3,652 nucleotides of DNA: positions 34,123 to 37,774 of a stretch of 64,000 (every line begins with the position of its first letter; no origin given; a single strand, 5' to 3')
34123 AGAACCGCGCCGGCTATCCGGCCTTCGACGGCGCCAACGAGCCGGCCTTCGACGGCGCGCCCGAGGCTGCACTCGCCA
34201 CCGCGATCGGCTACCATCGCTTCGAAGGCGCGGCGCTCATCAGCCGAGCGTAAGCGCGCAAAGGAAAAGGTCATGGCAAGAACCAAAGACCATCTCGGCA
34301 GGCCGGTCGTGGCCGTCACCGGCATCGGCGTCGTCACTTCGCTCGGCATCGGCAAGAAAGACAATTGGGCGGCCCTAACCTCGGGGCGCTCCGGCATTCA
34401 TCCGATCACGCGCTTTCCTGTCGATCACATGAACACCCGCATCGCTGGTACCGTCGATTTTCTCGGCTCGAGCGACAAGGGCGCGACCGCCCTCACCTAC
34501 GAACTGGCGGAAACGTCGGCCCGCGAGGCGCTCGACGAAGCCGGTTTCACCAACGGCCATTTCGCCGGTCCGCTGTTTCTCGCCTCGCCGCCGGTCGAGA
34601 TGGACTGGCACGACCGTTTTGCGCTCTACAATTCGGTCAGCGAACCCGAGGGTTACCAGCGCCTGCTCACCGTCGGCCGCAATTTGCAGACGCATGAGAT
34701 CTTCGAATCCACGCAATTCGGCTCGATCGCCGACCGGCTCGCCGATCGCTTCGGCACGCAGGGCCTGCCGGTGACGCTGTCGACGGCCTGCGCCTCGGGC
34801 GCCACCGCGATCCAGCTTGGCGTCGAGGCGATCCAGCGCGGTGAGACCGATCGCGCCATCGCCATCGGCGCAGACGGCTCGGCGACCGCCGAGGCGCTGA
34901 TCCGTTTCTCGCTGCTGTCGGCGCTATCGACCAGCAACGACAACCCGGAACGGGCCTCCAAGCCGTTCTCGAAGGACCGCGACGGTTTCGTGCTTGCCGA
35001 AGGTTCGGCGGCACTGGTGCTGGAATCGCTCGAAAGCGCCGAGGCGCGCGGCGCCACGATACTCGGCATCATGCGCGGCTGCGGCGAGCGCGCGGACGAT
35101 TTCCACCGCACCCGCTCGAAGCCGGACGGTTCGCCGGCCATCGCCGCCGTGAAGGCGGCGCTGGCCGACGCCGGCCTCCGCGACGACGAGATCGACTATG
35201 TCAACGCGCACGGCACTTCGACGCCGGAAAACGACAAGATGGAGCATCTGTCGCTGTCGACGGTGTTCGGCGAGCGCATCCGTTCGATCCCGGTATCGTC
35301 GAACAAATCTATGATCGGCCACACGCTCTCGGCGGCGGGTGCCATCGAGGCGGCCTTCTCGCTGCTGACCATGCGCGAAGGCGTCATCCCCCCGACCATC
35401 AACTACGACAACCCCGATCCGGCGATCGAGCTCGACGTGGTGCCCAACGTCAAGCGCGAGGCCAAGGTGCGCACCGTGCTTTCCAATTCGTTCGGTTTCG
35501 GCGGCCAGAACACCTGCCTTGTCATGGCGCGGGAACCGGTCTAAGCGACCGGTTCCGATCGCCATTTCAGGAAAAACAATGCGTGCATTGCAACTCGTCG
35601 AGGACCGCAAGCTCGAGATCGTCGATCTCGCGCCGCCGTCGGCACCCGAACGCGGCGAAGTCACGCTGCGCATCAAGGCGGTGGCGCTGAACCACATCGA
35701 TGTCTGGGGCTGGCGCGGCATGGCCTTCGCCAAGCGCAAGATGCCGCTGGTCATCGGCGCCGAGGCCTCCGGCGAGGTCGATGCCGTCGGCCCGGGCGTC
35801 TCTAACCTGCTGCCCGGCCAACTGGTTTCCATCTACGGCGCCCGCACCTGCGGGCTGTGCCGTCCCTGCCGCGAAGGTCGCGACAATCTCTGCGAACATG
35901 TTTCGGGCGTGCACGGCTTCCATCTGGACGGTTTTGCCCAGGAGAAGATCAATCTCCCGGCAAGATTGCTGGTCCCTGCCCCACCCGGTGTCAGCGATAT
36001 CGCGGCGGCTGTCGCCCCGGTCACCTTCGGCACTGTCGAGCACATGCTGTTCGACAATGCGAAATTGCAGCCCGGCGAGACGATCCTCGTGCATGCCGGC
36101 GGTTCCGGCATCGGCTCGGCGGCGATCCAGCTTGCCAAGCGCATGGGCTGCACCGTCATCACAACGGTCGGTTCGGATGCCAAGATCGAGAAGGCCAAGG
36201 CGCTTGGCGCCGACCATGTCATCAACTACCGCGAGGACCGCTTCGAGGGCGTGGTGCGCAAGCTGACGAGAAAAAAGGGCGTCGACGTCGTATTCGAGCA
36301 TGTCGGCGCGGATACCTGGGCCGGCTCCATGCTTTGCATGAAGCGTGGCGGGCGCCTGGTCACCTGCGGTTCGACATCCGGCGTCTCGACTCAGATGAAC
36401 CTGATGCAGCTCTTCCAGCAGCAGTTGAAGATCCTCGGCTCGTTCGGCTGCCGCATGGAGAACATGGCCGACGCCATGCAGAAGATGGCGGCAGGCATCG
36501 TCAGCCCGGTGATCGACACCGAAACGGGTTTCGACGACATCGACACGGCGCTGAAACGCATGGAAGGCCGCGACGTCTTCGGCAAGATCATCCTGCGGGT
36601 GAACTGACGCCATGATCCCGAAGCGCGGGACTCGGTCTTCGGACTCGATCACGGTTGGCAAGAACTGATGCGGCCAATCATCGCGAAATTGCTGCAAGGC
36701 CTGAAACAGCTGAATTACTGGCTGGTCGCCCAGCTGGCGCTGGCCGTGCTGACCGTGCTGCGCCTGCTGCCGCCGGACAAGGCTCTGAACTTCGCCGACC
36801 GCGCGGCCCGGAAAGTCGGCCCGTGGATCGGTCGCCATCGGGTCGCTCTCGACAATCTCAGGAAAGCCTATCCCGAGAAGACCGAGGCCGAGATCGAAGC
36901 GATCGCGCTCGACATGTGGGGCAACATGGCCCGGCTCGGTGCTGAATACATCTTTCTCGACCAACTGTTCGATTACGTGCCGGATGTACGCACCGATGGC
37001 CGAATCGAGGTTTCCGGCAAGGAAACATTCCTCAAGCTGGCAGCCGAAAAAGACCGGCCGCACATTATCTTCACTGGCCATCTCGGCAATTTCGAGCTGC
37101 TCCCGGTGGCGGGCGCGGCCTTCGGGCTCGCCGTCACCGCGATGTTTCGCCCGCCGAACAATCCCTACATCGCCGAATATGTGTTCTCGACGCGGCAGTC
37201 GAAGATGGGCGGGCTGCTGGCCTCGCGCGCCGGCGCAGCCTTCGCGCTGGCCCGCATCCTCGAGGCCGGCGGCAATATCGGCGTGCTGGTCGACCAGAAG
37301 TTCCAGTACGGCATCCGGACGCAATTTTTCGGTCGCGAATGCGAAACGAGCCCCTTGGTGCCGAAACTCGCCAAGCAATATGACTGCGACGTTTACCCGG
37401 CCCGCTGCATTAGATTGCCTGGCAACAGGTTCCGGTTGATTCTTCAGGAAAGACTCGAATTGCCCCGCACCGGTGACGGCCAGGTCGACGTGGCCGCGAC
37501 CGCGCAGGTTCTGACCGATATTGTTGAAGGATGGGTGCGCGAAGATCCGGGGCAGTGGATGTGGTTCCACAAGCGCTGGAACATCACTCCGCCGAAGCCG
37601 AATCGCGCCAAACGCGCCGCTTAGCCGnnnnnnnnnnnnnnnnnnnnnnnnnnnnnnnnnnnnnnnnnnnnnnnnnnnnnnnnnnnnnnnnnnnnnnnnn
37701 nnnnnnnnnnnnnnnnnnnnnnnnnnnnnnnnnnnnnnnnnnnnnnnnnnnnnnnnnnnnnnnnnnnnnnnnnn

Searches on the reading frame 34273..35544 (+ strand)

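Call 36: search_protein_families(library=ncbifam, proteins=[window:34273-35544:+], max_evalue=0.00001)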
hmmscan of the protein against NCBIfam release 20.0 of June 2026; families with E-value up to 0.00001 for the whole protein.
window:34273-35544:+ (423 aa): 24 families
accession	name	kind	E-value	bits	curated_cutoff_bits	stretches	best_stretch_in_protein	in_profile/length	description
NF005076.0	PRK06501.1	equivalog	5.2e-226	750.4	629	1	2-422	2-424/425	beta-ketoacyl-ACP synthase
TIGR03150.1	fabF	equivalog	1e-111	373.5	493.75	2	153-418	141-406/407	beta-ketoacyl-ACP synthase II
NF005589.0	PRK07314.1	subfamily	1.5e-105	353.4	387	2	152-420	143-411/413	beta-ketoacyl-ACP synthase II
NF006274.0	PRK08439.1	equivalog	2.4e-90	303.2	621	2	159-419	148-404/406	beta-ketoacyl-ACP synthase II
NF004970.0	PRK06333.1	subfamily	1e-88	298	525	2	155-420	155-421/424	beta-ketoacyl-ACP synthase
NF006434.0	PRK08722.1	equivalog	9.3e-74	248.7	759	1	140-419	131-412/414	beta-ketoacyl-ACP synthase II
NF006587.0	PRK09116.1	equivalog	9e-71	238.8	470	1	160-420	151-406/408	beta-ketoacyl-ACP synthase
NF058662.1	cispenta_AmcF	equivalog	4.7e-69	233.1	325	1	13-419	2-368/369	cispentacin biosynthesis acyltransferase subunit AmcF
NF005916.1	PRK07910.1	equivalog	8.9e-69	232.4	560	1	167-420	165-417/418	KasA/KasB family beta-ketoacyl-ACP synthase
NF004618.0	PRK05952.1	equivalog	8.6e-67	225.7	455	1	13-420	4-382/384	beta-ketoacyl-ACP synthase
NF005935.0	PRK07967.1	equivalog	8.2e-66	222.5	630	1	152-420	141-403/406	beta-ketoacyl-ACP synthase I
NF006618.0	PRK09185.1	subfamily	1.6e-65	221.7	407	1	146-421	134-393/394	beta-ketoacyl-ACP synthase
NF005490.0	PRK07103.1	equivalog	2.4e-64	217.9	445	1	156-420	152-412/414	polyketide beta-ketoacyl:acyl carrier protein synthase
NF045894.1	PKS_plus_SDR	equivalog_domain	1.2e-43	149.1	1740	1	146-418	146-424/1515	type I polyketide synthase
NF040607.1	mycolic_Pks13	equivalog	1.2e-38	132.3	2100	1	144-419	242-524/1680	polyketide synthase Pks13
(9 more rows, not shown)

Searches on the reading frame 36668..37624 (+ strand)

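Call 78: search_protein_families(library=pfam, proteins=[window:36668-37624:+], max_evalue=0.000001)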
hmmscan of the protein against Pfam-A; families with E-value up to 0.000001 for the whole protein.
window:36668-37624:+ (318 aa): 1 family
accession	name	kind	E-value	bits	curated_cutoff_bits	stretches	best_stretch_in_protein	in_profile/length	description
PF03279.18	Lip_A_acyltrans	-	4.4e-41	141.4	22.3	1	12-304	8-293/295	Bacterial lipid A biosynthesis acyltransferase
